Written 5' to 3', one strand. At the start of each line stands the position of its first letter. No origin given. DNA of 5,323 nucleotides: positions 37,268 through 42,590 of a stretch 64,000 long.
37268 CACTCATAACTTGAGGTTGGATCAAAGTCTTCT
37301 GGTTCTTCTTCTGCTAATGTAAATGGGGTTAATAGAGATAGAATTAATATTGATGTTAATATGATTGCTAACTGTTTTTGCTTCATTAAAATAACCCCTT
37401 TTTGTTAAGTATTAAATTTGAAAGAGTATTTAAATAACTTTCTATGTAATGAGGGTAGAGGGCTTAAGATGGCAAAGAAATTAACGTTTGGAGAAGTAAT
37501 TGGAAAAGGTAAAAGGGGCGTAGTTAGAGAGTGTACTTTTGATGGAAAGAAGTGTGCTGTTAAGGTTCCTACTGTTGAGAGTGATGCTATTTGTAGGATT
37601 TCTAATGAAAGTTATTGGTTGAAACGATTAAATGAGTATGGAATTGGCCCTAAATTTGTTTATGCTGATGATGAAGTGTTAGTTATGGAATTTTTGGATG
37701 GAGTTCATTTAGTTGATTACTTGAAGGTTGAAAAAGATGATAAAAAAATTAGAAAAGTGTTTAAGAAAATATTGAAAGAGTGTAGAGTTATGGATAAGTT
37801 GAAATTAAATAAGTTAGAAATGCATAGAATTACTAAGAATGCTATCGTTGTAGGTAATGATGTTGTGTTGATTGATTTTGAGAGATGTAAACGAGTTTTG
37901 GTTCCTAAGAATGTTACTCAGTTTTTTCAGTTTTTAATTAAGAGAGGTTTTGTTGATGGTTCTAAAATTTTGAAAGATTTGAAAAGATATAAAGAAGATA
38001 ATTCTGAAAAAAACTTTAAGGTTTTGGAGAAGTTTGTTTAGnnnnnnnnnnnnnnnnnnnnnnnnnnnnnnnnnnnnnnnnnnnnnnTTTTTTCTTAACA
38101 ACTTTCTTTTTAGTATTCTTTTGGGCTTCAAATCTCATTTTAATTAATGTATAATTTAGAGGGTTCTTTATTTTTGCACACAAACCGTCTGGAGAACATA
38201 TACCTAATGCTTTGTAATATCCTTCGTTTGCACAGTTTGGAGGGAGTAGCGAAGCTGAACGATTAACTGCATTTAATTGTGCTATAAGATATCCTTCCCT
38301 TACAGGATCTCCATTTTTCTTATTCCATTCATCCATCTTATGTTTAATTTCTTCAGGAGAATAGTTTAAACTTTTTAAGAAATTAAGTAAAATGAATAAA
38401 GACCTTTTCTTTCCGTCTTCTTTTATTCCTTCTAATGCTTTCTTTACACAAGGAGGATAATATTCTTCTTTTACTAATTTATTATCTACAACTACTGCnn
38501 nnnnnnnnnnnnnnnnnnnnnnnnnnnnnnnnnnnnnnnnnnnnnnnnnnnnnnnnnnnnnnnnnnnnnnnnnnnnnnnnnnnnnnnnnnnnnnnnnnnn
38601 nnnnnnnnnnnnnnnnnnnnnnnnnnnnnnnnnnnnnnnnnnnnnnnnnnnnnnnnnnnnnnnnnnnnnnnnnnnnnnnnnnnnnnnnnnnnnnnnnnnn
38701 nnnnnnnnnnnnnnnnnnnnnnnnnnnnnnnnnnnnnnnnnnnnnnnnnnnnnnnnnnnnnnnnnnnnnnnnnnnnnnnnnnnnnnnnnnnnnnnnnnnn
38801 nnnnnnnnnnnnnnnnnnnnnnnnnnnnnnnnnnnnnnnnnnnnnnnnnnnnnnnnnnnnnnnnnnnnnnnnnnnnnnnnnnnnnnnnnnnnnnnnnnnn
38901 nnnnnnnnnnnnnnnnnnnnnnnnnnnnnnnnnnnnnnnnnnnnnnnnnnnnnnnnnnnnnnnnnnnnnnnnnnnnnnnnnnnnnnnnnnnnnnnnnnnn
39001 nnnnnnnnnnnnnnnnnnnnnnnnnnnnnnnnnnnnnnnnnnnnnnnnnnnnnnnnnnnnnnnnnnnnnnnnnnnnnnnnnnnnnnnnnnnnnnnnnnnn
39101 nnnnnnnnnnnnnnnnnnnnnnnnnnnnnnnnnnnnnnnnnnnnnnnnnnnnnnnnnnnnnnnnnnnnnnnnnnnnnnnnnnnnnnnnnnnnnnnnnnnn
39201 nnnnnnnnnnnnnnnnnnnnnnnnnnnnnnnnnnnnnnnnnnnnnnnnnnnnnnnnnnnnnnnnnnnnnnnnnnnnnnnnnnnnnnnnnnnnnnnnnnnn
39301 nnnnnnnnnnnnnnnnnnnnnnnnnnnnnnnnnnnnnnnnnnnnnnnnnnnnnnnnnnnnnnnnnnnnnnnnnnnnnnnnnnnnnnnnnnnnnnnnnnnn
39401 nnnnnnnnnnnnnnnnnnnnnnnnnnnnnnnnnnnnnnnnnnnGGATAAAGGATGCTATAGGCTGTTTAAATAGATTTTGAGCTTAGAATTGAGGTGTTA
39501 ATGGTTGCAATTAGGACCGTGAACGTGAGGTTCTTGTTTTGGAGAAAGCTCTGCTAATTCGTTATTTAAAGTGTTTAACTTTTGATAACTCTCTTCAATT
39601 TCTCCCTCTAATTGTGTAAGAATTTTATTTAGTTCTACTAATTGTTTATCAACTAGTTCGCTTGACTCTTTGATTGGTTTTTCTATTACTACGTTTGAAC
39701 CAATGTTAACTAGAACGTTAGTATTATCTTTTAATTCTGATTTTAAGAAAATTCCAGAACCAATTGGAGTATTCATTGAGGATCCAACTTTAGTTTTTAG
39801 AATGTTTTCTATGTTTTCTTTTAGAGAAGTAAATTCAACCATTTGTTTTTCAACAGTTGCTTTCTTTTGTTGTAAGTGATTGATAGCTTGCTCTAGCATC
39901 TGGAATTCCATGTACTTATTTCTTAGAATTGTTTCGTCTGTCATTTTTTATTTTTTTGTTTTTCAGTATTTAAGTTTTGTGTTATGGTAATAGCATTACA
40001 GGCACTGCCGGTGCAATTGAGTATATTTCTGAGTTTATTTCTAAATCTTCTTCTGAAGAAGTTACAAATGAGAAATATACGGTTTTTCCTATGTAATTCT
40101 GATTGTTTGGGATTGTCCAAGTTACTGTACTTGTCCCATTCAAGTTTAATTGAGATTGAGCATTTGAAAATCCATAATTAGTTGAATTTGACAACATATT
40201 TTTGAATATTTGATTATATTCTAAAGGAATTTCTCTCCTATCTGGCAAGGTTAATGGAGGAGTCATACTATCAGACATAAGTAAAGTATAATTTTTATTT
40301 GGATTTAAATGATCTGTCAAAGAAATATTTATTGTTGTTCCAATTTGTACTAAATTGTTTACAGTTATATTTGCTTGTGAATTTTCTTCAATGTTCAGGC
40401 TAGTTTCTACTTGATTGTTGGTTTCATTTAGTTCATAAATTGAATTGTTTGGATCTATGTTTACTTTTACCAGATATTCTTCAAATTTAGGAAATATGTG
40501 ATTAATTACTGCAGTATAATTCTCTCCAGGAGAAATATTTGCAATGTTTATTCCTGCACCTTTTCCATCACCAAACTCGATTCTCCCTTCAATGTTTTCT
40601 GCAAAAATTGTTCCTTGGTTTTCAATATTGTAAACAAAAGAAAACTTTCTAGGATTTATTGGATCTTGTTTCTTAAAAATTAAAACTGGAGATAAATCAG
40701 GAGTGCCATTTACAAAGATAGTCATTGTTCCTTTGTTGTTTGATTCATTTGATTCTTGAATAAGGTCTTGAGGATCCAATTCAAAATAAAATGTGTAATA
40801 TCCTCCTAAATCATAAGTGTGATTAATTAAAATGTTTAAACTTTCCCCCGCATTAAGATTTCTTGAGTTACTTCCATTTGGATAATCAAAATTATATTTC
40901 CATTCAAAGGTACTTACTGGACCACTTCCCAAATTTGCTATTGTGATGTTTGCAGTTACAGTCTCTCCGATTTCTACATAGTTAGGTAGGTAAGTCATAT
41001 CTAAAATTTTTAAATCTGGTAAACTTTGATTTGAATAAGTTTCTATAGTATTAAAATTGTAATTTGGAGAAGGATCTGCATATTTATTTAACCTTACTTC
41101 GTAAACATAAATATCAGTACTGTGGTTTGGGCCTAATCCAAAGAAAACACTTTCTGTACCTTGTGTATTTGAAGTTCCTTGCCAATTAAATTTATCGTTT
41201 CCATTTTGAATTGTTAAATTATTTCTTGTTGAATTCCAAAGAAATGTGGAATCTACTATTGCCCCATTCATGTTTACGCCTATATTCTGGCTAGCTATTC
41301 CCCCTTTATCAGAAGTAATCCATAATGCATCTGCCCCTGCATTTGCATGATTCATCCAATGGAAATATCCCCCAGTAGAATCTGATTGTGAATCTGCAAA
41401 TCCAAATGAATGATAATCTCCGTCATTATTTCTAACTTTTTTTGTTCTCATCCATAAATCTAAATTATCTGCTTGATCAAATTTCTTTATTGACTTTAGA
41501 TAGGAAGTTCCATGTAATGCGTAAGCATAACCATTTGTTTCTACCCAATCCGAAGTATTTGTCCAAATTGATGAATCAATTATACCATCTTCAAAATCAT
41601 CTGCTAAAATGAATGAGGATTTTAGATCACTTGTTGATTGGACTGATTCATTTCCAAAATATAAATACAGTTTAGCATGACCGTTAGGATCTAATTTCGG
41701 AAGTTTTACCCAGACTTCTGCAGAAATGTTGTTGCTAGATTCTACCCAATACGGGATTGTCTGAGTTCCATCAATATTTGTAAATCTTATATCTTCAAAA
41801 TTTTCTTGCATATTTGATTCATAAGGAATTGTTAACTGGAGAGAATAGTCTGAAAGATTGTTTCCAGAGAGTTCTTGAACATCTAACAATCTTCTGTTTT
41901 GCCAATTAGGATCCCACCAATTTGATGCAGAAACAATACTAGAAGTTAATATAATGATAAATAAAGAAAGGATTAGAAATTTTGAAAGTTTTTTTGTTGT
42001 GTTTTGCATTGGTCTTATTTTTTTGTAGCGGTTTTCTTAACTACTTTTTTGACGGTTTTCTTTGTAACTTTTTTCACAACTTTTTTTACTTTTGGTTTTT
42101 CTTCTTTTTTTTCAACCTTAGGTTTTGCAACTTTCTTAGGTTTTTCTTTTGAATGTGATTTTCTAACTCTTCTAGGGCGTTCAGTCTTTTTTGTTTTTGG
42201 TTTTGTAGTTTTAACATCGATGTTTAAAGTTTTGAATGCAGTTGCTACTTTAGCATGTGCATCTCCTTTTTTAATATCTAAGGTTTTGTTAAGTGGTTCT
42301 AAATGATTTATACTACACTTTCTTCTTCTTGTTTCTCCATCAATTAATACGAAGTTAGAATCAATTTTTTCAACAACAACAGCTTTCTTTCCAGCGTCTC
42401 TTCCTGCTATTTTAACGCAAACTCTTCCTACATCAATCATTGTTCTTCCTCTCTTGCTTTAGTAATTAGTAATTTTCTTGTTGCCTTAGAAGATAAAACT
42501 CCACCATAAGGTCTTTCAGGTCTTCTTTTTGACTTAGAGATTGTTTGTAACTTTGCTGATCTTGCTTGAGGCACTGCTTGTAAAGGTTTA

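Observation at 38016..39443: Single-polypeptide primase: PriS catalytic core fused to a PriL-CTD-like Fe-S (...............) module and a KKVVKK tail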

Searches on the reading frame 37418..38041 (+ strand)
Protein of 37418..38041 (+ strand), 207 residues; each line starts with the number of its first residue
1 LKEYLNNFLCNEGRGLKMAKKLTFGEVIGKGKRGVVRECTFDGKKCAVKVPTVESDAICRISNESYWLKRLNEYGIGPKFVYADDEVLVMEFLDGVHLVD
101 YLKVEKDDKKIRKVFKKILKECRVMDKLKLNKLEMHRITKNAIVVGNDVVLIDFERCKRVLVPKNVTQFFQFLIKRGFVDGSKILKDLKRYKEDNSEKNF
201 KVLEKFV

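Call 26: search_protein_families(library=pfam, proteins=[window:37418-38041:+], max_evalue=0.001)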
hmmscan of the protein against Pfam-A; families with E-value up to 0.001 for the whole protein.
window:37418-38041:+ (207 aa): 3 families
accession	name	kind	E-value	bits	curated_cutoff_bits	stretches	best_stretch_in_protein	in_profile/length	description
PF00069.31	Pkinase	-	2.2e-05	24.5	31.7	1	24-159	3-147/263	Protein kinase domain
PF01163.29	RIO1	-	3.4e-05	24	22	1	62-131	56-127/187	RIO domain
PF07714.23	PK_Tyr_Ser-Thr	-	6.9e-05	22.7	23.1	1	22-148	1-139/258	Protein tyrosine and serine/threonine kinase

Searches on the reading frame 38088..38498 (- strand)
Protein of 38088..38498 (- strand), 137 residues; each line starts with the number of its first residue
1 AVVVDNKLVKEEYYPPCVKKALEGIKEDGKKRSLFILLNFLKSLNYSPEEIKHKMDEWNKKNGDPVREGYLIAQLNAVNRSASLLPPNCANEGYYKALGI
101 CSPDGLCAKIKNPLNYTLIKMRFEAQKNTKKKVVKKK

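Call 38: predict_structure(alignment_id=A2)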
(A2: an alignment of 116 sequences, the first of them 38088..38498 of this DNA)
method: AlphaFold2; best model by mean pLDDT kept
length: 137 residues; sequences in the alignment: 116
mean_pLDDT: 90.6   pTM: 0.85
mean pLDDT of the five models: 90.6, 88.7, 88.6, 86.0, 85.5
residues with pLDDT >= 90: 97; 70-90: 31; 50-70: 9; < 50: 0
segments of 3 or more residues with pLDDT < 50: none
pLDDT, mean of each block of 10 residues (from residue 1): 81 95 93 96 94 97 95 95 85 91 89 95 88 64
secondary structure, 60 per line:
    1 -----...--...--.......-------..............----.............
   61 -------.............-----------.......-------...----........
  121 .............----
elements in order: H16-22 H30-43 H48-60 H68-80 H92-98 H113-133

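Call 40: fold_search(model_id=the predicted structure, library=pdb)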
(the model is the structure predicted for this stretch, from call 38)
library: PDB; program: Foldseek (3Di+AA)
matches with E <= 10: 22; with E <= 0.001: 0
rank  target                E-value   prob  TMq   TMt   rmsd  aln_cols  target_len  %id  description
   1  3lgb_B                9.1e-01  0.41  0.48  0.36   7.6       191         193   13  Crystal Structure of the Fe-S Domain of the yeast DNA primase (released 2010-04-21)
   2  8fod_B                1.6e+00  0.28  0.48  0.17   8.0       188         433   15  Cryo-EM structure of S. cerevisiae DNA polymerase alpha-primase complex in Apo state conformation II (released 2023-05-31)
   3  5f0q_A                2.1e+00  0.23  0.47  0.36   6.6       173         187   13  Crystal structure of C-terminal domain of the human DNA primase large subunit with bound DNA template/RNA primer (released 2016-03-23)
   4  5vku_t                2.5e+00  0.02  0.16  0.11  12.1       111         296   18  An atomic structure of the human cytomegalovirus (HCMV) capsid with its securing layer of pp150 tegument protein (released 2017-06-28)
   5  3q36_B                2.6e+00  0.23  0.48  0.38   6.4       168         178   14  Crystal structure of the 4Fe-4S cluster domain of human DNA primase large subunit (released 2011-04-13)
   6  3onq_B                4.2e+00  0.06  0.20  0.12  11.8        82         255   26  Crystal Structure of Regulator of Polyketide Synthase Expression BAD_0249 from Bifidobacterium adolescentis (released 2010-09-08)
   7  7liv_q                4.2e+00  0.05  0.17  0.11   6.8        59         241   22  Structure of human transfer RNA visualized in the cytomegalovirus, a DNA virus (released 2021-09-15)
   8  3onq_D                4.2e+00  0.05  0.19  0.12  12.0        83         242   23  Crystal Structure of Regulator of Polyketide Synthase Expression BAD_0249 from Bifidobacterium adolescentis (released 2010-09-08)
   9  7jh5_B                5.4e+00  0.04  0.20  0.11  14.8        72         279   18  Co-LOCKR: de novo designed protein switch (released 2020-09-02)
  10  5f0q_B                6.0e+00  0.10  0.46  0.36   6.6       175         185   13  Crystal structure of C-terminal domain of the human DNA primase large subunit with bound DNA template/RNA primer (released 2016-03-23)
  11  7ue9_C                7.7e+00  0.02  0.23  0.13  14.4       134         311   13  Structure of anti-C3d Fab(3d8b) in complex with C3d (released 2022-06-08)
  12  2ptf_B                8.1e+00  0.06  0.23  0.17   4.6        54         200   17  Crystal structure of protein MTH_863 from Methanobacterium thermoautotrophicum bound to FMN (released 2007-05-15)
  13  2ptf_A                8.6e+00  0.03  0.18  0.14   5.1        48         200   17  Crystal structure of protein MTH_863 from Methanobacterium thermoautotrophicum bound to FMN (released 2007-05-15)
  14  1xma_B                9.1e+00  0.04  0.28  0.34  13.7       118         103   13  Structure of a transcriptional regulator from Clostridium thermocellum Cth-833 (released 2004-12-14)
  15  6wce                  9.1e+00  0.03  0.22  0.11  10.7        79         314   14  Structure of the periplasmic binding protein P5PA (released 2021-08-25)
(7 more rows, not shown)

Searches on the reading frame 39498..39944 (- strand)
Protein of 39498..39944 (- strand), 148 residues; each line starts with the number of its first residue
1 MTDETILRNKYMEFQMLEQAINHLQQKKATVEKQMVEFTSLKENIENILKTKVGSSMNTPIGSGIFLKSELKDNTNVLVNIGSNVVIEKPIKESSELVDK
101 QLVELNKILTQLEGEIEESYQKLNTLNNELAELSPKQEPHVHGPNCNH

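Call 26: search_protein_families(library=pfam, proteins=[window:39498-39944:-], max_evalue=0.001)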
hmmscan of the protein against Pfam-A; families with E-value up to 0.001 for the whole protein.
window:39498-39944:- (148 aa): 3 families
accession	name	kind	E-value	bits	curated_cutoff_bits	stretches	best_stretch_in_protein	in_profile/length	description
PF02996.22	Prefoldin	-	3.2e-24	85.6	23.2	1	17-134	1-118/120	Prefoldin subunit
PF08286.16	Spc24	-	2.5e-05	24.9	25.3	0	98-138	2-42/109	Spc24 subunit of Ndc80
PF01920.25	Prefoldin_2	-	0.00031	21.1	27.6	0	9-48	2-41/106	Prefoldin subunit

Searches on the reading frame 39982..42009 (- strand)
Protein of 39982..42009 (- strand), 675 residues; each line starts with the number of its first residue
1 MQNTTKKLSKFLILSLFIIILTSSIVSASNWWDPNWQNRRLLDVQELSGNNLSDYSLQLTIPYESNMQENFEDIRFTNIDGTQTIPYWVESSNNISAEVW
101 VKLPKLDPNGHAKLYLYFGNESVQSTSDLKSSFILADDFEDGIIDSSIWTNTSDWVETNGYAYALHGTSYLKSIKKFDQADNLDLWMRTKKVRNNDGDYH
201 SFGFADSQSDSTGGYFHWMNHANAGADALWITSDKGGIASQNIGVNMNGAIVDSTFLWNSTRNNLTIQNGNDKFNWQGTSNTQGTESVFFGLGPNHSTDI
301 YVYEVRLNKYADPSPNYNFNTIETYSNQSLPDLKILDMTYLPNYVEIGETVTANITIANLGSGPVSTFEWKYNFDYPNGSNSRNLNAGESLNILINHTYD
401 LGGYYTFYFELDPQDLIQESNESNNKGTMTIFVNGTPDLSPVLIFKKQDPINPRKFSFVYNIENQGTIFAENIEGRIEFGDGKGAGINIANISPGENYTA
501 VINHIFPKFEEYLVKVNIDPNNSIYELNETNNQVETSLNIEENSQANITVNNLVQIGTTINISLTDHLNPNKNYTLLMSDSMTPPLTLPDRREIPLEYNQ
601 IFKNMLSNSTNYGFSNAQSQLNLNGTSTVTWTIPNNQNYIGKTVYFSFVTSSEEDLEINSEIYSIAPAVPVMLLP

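Call 26: search_protein_families(library=pfam, proteins=[window:39982-42009:-], max_evalue=0.001)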
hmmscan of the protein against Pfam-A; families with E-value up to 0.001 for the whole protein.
window:39982-42009:- (675 aa): 2 families
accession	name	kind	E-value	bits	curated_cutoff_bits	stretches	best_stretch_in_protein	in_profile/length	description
PF07705.17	CARDB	-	1.3e-28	99.6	22.7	2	436-535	1-100/101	CARDB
PF10102.14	DUF2341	-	2.4e-20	73.2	23.4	1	70-151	1-83/84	Domain of unknown function (DUF2341)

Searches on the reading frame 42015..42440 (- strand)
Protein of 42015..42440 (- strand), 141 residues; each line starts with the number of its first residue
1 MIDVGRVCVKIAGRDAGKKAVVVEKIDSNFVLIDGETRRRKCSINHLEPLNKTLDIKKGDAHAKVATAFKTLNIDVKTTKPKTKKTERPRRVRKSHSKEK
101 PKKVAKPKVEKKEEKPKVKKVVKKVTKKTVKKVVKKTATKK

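Call 26: search_protein_families(library=pfam, proteins=[window:42015-42440:-], max_evalue=0.001)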
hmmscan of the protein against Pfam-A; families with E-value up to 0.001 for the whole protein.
window:42015-42440:- (141 aa): 1 family
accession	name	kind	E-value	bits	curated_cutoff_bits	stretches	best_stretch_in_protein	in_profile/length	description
PF00467.35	KOW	-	1.3e-05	25.3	22.3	1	4-34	1-32/32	KOW motif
